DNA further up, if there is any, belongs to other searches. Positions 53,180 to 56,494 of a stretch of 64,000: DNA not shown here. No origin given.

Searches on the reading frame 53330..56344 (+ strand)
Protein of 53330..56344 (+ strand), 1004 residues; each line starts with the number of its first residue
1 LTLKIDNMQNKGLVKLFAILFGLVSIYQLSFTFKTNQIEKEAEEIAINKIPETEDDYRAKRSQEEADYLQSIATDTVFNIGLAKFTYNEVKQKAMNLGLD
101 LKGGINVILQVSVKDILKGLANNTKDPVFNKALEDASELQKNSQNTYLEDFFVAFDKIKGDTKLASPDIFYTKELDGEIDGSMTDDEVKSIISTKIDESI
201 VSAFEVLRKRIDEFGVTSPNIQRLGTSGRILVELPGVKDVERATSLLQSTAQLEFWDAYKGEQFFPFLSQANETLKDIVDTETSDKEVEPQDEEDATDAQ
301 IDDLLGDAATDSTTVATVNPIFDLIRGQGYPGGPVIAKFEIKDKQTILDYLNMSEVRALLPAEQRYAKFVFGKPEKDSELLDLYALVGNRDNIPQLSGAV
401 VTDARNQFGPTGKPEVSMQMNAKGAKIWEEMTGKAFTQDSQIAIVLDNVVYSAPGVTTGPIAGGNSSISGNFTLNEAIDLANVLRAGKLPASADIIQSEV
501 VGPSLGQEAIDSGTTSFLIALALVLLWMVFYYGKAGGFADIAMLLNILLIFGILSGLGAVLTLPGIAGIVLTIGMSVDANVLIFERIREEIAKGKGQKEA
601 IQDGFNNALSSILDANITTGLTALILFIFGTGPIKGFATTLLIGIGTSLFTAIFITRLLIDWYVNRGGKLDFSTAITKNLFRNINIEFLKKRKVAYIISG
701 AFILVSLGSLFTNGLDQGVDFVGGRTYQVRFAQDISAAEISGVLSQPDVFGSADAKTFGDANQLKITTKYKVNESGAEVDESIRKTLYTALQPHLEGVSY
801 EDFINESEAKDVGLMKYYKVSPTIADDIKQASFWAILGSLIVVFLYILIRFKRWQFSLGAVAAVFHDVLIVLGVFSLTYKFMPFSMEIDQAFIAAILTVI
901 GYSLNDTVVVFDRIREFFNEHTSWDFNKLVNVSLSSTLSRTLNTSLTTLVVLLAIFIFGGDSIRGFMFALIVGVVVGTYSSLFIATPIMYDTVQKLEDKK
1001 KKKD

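Call 16: search_protein_families(library=ncbifam, proteins=[window:53330-56344:+], max_evalue=1e-10)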
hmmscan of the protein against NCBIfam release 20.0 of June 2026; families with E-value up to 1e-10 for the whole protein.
window:53330-56344:+ (1004 aa): 20 families
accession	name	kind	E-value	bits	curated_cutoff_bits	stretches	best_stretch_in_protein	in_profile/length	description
NF009585.0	PRK13024.1-5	equivalog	0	1392.7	1037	1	8-1003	1-988/993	protein translocase subunit SecDF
NF009583.0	PRK13024.1-3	subfamily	5.5e-198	659.5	721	1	89-997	35-740/755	protein translocase subunit SecDF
NF011315.0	PRK14726.1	equivalog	2.5e-157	525.4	1249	2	397-990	260-825/855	protein translocase subunit SecDF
TIGR01129.1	secD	equivalog_domain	8.1e-134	446.7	244.4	2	97-660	1-397/397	protein translocase subunit SecD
TIGR00916.1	2A0604s01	subfamily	2.5e-118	393.7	148.6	2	421-653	2-231/231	SecD/SecF family protein translocase subunit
TIGR00966.2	transloc_SecF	equivalog_domain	2.1e-117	391.6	160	2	686-991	1-278/279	protein translocase subunit SecF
NF009581.0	PRK13024.1-1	equivalog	1.5e-114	383.8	1058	1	451-1002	199-740/752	protein translocase subunit SecDF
NF009580.0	PRK13023.1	equivalog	2.4e-103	346.8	1153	1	372-991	155-749/775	protein translocase subunit SecDF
NF009540.0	PRK12911.1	equivalog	1e-100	337.9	1878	1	441-1000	841-1402/1403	bifunctional preprotein translocase subunit SecD/SecF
NF009584.0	PRK13024.1-4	equivalog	4.8e-98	329.4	1171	1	451-1001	197-739/759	protein translocase subunit SecDF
NF009545.0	PRK12933.1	equivalog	3.8e-87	293.2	728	2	394-667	314-597/604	protein translocase subunit SecD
NF009582.0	PRK13024.1-2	equivalog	8.2e-69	232.5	723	1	460-992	284-824/859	protein translocase subunit SecDF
NF046001.1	SecDF_plasm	equivalog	8.2e-47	159.8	500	1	469-1002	310-856/878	protein translocase subunit SecDF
NF006218.0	PRK08343.1-4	subfamily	2.3e-38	132.1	383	2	414-657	136-378/392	preprotein translocase subunit SecD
NF006216.0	PRK08343.1-2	equivalog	1.2e-24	87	519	1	474-657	309-491/506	preprotein translocase subunit SecD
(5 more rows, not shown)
